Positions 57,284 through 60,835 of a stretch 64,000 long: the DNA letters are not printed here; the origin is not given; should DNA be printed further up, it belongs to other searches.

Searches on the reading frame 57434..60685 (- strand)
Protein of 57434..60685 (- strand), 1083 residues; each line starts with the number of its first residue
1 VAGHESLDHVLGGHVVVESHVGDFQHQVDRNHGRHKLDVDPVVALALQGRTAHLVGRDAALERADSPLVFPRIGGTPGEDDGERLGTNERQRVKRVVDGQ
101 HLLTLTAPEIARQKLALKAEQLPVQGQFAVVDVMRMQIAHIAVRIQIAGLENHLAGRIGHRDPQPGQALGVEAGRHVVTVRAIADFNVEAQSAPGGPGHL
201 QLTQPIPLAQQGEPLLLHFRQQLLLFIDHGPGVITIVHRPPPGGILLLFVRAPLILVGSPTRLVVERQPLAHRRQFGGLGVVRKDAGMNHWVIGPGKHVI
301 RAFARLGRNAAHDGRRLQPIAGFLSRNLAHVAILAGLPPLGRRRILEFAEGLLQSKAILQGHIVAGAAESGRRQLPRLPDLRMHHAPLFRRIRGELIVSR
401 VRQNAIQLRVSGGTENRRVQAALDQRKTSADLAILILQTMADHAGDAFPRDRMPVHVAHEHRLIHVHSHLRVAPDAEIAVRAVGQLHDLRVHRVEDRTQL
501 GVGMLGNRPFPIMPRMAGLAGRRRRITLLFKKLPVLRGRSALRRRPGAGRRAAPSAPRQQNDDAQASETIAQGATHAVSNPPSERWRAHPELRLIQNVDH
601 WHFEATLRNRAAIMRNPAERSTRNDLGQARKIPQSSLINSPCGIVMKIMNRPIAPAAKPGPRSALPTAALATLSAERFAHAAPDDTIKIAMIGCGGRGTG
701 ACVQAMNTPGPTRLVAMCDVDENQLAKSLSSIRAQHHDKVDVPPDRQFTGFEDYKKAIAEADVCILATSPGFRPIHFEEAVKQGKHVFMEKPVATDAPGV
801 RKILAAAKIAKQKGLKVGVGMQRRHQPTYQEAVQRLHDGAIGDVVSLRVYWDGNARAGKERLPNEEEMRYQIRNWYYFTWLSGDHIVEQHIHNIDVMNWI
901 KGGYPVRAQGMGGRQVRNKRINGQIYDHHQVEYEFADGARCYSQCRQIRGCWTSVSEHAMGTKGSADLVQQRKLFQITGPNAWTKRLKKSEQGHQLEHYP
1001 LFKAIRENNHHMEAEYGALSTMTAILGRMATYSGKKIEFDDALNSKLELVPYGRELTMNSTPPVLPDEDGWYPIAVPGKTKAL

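Call 37: search_protein_families(library=pfam, proteins=[window:57434-60685:-], max_evalue=0.0001)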
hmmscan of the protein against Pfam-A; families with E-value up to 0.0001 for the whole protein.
window:57434-60685:- (1083 aa): 2 families
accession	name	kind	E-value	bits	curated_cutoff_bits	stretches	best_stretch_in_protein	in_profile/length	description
PF01408.29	GFO_IDH_MocA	-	2.1e-11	45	24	1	687-820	1-119/120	Oxidoreductase family, NAD-binding Rossmann fold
PF22725.1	GFO_IDH_MocA_C3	-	9.9e-11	42.2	27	1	829-966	1-123/124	GFO/IDH/MocA C-terminal domain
